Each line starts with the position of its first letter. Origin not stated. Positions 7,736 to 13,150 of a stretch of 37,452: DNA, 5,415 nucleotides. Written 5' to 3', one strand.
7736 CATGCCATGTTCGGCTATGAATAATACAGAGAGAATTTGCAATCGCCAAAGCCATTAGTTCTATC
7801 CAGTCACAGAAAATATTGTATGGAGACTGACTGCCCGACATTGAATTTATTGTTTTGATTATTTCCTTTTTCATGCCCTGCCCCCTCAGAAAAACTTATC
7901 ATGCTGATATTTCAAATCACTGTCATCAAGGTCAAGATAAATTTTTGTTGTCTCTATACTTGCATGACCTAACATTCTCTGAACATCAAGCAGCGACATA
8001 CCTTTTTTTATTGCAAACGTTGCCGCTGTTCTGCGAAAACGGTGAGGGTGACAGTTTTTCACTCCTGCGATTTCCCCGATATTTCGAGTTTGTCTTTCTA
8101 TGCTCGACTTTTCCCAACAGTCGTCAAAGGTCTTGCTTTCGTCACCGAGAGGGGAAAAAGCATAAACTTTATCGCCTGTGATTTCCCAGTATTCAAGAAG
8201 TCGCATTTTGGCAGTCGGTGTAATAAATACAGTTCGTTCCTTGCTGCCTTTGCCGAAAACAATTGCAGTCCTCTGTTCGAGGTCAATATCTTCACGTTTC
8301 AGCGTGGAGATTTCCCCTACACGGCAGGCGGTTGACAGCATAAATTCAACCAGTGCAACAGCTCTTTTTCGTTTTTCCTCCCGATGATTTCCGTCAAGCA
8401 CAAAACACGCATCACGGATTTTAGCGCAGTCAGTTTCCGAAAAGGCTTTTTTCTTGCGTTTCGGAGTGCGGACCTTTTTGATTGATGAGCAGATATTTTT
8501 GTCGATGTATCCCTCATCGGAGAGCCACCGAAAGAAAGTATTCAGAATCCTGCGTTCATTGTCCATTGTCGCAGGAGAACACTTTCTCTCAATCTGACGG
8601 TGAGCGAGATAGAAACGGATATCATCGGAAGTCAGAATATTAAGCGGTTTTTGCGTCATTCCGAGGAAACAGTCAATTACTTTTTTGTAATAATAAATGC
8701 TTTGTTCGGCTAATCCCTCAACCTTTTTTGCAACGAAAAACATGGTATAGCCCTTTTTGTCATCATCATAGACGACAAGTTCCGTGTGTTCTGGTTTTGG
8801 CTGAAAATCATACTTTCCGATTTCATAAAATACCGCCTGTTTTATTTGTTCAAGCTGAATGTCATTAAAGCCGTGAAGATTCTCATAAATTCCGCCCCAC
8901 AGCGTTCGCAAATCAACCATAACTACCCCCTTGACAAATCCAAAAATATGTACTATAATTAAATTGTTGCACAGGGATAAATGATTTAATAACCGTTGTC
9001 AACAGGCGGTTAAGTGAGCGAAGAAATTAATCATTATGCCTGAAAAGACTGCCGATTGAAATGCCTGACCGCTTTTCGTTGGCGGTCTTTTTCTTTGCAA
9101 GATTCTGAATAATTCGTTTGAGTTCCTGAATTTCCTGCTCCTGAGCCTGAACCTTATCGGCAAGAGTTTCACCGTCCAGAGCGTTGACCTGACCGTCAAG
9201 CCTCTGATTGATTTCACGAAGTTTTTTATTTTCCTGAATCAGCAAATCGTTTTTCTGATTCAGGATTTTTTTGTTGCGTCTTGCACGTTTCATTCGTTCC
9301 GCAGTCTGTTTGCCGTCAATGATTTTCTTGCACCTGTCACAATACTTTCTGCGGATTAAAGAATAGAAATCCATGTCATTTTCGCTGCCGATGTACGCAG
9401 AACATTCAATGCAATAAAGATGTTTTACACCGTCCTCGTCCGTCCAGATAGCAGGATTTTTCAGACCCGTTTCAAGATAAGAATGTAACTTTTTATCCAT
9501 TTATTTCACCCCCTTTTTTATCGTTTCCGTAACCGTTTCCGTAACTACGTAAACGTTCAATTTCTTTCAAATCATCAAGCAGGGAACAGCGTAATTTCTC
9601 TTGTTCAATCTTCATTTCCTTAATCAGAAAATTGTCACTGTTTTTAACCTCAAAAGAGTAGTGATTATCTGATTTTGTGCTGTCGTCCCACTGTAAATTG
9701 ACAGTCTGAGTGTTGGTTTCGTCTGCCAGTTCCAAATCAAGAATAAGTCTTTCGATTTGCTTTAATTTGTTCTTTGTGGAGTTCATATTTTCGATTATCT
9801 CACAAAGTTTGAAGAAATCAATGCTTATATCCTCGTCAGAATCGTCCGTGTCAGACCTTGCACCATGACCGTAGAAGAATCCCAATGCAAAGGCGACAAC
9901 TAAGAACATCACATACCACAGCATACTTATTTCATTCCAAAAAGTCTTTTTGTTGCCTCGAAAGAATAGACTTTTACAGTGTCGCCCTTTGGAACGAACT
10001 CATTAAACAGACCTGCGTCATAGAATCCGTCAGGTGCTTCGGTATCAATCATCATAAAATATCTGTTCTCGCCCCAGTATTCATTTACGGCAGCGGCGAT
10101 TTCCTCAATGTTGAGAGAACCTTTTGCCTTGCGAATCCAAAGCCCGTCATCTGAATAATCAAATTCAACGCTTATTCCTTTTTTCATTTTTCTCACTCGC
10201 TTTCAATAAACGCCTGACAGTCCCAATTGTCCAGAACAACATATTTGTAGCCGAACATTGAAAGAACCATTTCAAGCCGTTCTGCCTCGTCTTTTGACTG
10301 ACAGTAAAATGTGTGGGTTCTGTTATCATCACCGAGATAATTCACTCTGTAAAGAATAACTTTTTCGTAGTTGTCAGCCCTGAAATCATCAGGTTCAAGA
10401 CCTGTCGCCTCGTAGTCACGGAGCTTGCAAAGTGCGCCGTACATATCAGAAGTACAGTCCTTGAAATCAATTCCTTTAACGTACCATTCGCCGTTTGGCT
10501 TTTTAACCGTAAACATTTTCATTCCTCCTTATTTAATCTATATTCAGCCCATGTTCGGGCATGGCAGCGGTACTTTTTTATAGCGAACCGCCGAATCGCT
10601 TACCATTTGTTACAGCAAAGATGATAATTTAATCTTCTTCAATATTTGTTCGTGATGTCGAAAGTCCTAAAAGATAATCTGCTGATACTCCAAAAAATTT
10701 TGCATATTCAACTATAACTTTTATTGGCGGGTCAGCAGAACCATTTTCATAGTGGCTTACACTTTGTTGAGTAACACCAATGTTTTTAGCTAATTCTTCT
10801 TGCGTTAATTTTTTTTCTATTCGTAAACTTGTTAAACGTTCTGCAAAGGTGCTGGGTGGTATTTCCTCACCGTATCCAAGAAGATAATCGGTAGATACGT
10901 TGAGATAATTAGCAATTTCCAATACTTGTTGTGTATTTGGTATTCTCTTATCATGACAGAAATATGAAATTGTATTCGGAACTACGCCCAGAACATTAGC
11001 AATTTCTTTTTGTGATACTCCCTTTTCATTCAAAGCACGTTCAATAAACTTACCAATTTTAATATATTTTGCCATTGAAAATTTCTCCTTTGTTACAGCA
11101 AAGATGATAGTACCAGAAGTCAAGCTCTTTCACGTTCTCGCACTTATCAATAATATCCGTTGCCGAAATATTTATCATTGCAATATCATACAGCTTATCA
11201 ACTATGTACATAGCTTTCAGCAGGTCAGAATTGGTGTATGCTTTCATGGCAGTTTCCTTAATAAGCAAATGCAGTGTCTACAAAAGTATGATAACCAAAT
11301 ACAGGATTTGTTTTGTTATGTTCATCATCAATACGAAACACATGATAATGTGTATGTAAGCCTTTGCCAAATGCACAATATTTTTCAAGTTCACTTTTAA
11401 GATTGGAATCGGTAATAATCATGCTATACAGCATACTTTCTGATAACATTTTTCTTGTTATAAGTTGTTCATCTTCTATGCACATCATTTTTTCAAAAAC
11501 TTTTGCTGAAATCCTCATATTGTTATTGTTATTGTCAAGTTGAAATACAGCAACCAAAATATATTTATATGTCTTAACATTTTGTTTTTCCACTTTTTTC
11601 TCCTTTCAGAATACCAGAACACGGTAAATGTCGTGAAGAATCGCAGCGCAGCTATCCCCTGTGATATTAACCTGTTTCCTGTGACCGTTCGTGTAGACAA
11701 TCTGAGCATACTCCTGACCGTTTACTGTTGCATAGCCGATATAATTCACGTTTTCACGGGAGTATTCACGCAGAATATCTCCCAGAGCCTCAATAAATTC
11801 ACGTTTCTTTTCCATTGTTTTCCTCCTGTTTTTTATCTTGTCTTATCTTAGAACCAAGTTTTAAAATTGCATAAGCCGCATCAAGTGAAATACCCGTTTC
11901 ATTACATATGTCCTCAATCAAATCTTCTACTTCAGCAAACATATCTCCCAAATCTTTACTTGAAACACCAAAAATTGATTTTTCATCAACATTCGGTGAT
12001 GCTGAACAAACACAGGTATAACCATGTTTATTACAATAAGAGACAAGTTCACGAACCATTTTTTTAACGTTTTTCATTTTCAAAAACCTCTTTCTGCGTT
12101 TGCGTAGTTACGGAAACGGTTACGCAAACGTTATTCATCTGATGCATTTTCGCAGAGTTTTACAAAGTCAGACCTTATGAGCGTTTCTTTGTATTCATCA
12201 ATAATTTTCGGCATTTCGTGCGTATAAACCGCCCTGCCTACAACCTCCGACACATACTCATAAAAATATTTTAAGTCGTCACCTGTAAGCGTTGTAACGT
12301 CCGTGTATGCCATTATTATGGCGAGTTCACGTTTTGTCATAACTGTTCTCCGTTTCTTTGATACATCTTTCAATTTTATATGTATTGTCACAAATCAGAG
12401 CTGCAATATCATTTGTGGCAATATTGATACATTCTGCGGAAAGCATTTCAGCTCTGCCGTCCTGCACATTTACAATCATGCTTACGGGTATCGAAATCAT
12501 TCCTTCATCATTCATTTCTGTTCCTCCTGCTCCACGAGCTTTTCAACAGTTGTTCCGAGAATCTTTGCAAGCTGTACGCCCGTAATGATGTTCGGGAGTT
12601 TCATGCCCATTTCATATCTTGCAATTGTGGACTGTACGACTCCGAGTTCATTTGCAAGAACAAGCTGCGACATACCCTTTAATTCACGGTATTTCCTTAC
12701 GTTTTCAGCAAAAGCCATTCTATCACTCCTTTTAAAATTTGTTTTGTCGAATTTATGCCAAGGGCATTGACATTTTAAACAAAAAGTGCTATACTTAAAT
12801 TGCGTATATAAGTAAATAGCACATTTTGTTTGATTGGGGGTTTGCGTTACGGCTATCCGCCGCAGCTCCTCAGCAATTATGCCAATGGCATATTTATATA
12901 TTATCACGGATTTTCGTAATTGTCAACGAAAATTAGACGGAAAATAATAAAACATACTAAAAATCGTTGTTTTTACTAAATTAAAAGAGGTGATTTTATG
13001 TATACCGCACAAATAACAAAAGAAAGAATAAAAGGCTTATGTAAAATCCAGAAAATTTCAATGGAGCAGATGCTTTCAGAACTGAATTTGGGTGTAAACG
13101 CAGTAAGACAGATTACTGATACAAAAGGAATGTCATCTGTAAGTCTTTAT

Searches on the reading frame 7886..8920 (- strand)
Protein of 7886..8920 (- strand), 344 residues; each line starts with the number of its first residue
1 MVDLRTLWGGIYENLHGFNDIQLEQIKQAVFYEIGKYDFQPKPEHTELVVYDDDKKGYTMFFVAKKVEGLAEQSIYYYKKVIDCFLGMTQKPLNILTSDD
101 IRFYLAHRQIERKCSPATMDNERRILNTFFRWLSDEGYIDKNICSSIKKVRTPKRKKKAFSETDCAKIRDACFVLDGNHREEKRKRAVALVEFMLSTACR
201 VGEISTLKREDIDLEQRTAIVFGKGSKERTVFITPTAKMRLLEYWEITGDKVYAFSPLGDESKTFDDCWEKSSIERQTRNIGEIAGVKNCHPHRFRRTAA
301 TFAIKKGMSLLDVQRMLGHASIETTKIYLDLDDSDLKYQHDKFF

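Call 33: search_protein_families(library=pfam, proteins=[window:7886-8920:-], max_evalue=0.001)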
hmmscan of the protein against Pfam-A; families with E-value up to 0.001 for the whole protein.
window:7886-8920:- (344 aa): 3 families
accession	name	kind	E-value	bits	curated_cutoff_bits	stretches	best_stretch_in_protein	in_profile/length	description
PF00589.27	Phage_integrase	-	1.6e-25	90.3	27.1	1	183-333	20-170/172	Phage integrase family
PF13495.12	Phage_int_SAM_4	-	3.1e-13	50.3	27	1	62-137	6-82/85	Phage integrase, N-terminal SAM-like domain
PF02899.23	Phage_int_SAM_1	-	0.0005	20.7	22.3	0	68-137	12-83/83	Phage integrase, N-terminal SAM-like domain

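Call 68: search_protein_families(library=ncbifam, proteins=[window:7886-8920:-], max_evalue=0.001)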
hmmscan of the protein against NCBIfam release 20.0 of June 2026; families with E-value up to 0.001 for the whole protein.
window:7886-8920:- (344 aa): 9 families
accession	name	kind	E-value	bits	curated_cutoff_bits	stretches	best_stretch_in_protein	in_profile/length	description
NF040815.2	recomb_XerA_Arch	equivalog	6.2e-53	180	220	1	61-338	3-261/263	site-specific tyrosine recombinase/integron integrase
TIGR02224.1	recomb_XerC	equivalog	2.3e-40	138.8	335.15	1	71-343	14-289/295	tyrosine recombinase XerC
TIGR02225.1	recomb_XerD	equivalog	1.3e-36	126.5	329.6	1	66-344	9-287/290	site-specific tyrosine recombinase XerD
NF001399.0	PRK00283.1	subfamily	6.4e-34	117.6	279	1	68-342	20-294/300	tyrosine recombinase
NF003462.0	PRK05084.1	equivalog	1.2e-20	73.6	267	1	182-341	192-354/360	tyrosine recombinase XerS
NF002331.0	PRK01287.1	subfamily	1.7e-18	66.7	371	1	115-341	96-322/365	site-specific tyrosine recombinase XerC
TIGR02249.1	integrase_gron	subfamily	2.1e-13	50.3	265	2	271-329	239-298/315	integron integrase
NF011946.0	PRK15417.1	equivalog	4.4e-09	36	435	1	278-330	261-314/337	integron integrase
NF041502.1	integrase_1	equivalog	1.1e-05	24.4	350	1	289-329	318-358/484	site-specific integrase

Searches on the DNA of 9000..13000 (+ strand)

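Call 8: search_dna_similar(query=window:9000-13000:+, collection=phages, mode=distant, max_rows=30)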
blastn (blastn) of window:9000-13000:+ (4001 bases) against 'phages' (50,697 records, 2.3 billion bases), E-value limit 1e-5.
Records with a match: 1; places in all: 1; records where one place covers at least 80% of the query: 0.
Best place of each record, by identity: 80-90% 1.
By first word of the organism name: Bacillus 1.
By host as written in the record: Bacillus thuringiensis YBT-1518 1.
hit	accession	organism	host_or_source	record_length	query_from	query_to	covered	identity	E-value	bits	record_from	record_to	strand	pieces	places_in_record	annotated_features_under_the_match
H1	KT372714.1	Bacillus phage vB_BtS_BMBtp16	Bacillus thuringiensis YBT-1518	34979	1773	1826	1%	85.2%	1e-6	63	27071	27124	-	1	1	repressor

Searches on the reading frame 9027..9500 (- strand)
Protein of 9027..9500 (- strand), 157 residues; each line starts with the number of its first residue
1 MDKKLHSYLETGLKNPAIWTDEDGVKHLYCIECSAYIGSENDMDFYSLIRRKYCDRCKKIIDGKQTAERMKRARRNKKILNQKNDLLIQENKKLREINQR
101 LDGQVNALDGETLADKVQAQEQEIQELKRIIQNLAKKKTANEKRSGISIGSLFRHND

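Call 23: find_related_loci(query=window:9027-9500:-, collection=viral_contigs, flank=10000)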
Query window:9027-9500:- (157 aa) in viral_contigs; peptide patterns used: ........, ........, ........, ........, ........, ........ (x = any residue, [..] = any of these).
68 stretches matched a pattern; 4 encode a relative of the query (tblastn E <= 1e-3); 4 distinct loci.
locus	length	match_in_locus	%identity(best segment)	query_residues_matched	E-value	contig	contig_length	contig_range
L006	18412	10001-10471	89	1-157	2e-94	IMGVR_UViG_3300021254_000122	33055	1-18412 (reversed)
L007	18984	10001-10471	89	1-157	6e-93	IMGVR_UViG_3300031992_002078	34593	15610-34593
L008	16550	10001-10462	84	1-154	2e-85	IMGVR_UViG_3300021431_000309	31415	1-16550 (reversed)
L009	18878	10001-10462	76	1-154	6e-77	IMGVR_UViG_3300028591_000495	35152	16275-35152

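Call 29: find_related_loci(query=A1, collection=metagenome_contigs, flank=6000)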
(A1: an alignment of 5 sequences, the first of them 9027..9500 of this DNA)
Query A1 (157 aa) in metagenome_contigs; peptide patterns used: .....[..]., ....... (x = any residue, [..] = any of these).
600 stretches matched a pattern (row limit reached: there are more); 1 encode a relative of the query (tblastn E <= 1e-3); 1 distinct loci.
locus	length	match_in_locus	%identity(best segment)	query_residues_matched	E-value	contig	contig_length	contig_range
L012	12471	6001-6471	89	1-157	1e-93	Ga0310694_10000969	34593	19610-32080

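Call 30: find_related_loci(query=A1, collection=genome_contigs, flank=6000)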
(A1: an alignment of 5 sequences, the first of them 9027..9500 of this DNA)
Query A1 (157 aa) in genome_contigs; peptide patterns used: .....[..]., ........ (x = any residue, [..] = any of these).
125 stretches matched a pattern, but none encodes a relative of the query by tblastn (E <= 1e-3).

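Call 31: search_protein_families(library=pfam, proteins=[window:9027-9500:-], max_evalue=0.01)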
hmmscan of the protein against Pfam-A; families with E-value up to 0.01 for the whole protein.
window:9027-9500:- (157 aa): 1 family
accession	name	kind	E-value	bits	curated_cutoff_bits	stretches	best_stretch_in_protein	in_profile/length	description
PF14705.12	Costars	-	0.00081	19.9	24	0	121-154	3-34/76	Costars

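Call 32: search_protein_families(library=phrogs, proteins=[window:9027-9500:-], max_evalue=0.01)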
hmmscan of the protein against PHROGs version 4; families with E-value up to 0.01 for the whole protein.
window:9027-9500:- (157 aa): 1 family
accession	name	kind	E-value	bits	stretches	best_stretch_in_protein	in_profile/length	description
phrog_16370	-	unknown function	0.0012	20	1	25-140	70-178/213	-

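Call 68: search_protein_families(library=ncbifam, proteins=[window:9027-9500:-], max_evalue=0.001)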
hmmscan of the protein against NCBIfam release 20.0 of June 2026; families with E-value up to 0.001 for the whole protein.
window:9027-9500:- (157 aa): 0 families

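Call 72: find_homologous_proteins(query=A1, max_evalue=0.001)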
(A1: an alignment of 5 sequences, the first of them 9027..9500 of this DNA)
Query A1 (5 sequences) (157 aa, profile of the alignment): 33 proteins with E <= 0.001 among 1515 candidates.
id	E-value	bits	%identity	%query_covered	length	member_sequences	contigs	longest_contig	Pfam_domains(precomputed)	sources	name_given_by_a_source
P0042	3.6e-96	337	89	100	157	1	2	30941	-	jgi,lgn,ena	-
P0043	1.6e-95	335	90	100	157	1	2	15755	-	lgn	-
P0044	2.3e-95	335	89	100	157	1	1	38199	-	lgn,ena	-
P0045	4.4e-95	334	88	100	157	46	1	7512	-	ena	-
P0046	1.1e-94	332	94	100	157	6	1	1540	-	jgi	jgi:hypothetical protein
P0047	3.3e-93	328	89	100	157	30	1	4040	-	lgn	-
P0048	2.0e-92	325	83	100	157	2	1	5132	-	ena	-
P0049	1.0e-91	323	84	100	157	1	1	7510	-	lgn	-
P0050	1.1e-91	323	85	98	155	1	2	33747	-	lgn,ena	-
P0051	6.0e-91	320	82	98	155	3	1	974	-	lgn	-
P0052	9.8e-90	316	81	98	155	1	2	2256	-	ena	-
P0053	1.2e-89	316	78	100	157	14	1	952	-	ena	-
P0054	1.4e-89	316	84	98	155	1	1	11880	-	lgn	-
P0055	1.6e-89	316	82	100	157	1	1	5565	-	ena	-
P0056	2.1e-89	315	86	100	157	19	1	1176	-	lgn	-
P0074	2.2e-24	104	49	67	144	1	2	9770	-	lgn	-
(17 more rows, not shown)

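Call 73: find_encoding_contigs(protein=P0074, flank=7000, max_places=2)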
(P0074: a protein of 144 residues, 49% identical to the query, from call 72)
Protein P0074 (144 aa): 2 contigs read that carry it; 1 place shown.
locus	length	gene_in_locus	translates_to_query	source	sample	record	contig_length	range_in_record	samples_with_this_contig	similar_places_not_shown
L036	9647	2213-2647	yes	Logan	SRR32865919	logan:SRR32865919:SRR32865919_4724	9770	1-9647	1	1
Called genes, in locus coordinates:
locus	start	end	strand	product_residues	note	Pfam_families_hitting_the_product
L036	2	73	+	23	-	?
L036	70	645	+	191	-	PF07410:Phage_Gp111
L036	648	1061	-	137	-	-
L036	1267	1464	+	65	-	PF01381:HTH_3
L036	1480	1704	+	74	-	PF12728:HTH_17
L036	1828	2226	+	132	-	-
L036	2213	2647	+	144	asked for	-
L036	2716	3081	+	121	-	-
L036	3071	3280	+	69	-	-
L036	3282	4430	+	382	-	-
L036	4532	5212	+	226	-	-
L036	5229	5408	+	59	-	-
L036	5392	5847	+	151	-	PF04404:ERF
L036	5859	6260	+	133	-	PF00436:SSB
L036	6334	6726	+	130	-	-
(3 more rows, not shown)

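Call 85: predict_structure(alignment_id=A6)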
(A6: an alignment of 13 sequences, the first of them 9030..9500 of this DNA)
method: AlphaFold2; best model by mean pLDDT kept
length: 157 residues; sequences in the alignment: 13
mean_pLDDT: 78.9   pTM: 0.46
mean pLDDT of the five models: 78.9, 77.1, 75.1, 69.9, 65.8
residues with pLDDT >= 90: 60; 70-90: 58; 50-70: 21; < 50: 18
segments of 3 or more residues with pLDDT < 50: 142-157
pLDDT, mean of each block of 10 residues (from residue 1): 60 84 88 91 89 94 94 93 93 90 73 69 81 67 45 40
secondary structure, 60 per line:
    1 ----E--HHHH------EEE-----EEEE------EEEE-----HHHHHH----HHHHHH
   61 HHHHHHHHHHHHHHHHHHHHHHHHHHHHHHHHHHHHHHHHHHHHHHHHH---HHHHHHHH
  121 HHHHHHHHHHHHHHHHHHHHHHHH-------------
elements in order: H8-11 E18-20 E26-29 E36-39 H45-50 H55-109 H113-144

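Call 87: fold_search(model_id=the predicted structure, library=pdb)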
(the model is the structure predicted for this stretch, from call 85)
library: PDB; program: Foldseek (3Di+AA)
matches with E <= 10: 165; with E <= 0.001: 0
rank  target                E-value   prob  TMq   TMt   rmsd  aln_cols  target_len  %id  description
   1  8j49_A                6.2e-01  0.15  0.15  0.28   3.9        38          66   18  Crystal structure of OY phytoplasma SAP05 in complex with AtSPL5 (released 2024-02-28)
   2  8j4b_B                6.7e-01  0.18  0.15  0.31   3.7        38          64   21  Crystal structure of OY phytoplasma SAP05 in complex with AtSPL13 (released 2024-02-28)
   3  8pfc_H                1.0e+00  0.08  0.13  0.23   5.4        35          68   23  Crystal structure of binary complex between Aster yellows witches'-broom phytoplasma effector SAP05 and the zinc finge (released 2023-07-05)
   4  8pfc_J                1.1e+00  0.08  0.13  0.23   5.4        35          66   23  Crystal structure of binary complex between Aster yellows witches'-broom phytoplasma effector SAP05 and the zinc finge (released 2023-07-05)
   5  8pfc_N                1.3e+00  0.11  0.15  0.29   4.0        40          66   22  Crystal structure of binary complex between Aster yellows witches'-broom phytoplasma effector SAP05 and the zinc finge (released 2023-07-05)
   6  8pfc_B                1.4e+00  0.07  0.13  0.24   5.3        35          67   23  Crystal structure of binary complex between Aster yellows witches'-broom phytoplasma effector SAP05 and the zinc finge (released 2023-07-05)
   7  8pfc_L                1.4e+00  0.07  0.13  0.22   5.4        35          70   23  Crystal structure of binary complex between Aster yellows witches'-broom phytoplasma effector SAP05 and the zinc finge (released 2023-07-05)
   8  1ul5_MODEL_1_A        1.5e+00  0.09  0.16  0.24   4.8        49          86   18  Solution structure of the DNA-binding domain of squamosa promoter binding protein-like 7 (released 2004-03-09)
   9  5j0n_F                1.6e+00  0.14  0.17  0.08   3.9        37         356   14  Lambda excision HJ intermediate (released 2017-02-08)
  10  5cvn_A                1.6e+00  0.14  0.17  0.06   5.6        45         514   11  WDR48 (2-580):USP46~ubiquitin ternary complex (released 2015-10-07)
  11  5xmy_C                1.8e+00  0.16  0.13  0.30   1.4        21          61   24  Crystal structure of TAF3 PHD finger bound to H3K4me3Q5ser (released 2018-11-28)
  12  9di1_A                1.8e+00  0.14  0.18  0.06   5.3        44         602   11  Cryo-EM structure of the USP1-UAF1-Ubiquitin complex inhibited by KSQ-4279 (released 2025-09-17)
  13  2wcc_MODEL_1_3        2.1e+00  0.13  0.17  0.36   3.9        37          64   14  phage lambda IntDBD1-64 complex with p prime 2 DNA (released 2009-04-07)
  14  9qf6_Bk               2.6e+00  0.12  0.14  0.32   3.2        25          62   32  Structure of P. furiosus 70S ribosome in RsmB deleted strain (released 2025-11-05)
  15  9tg7_A                2.8e+00  0.16  0.13  0.06   1.1        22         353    9  Crystal structure of beta-TrCP bound by monophosphorylated WEE1 degron peptide (released 2026-04-08)
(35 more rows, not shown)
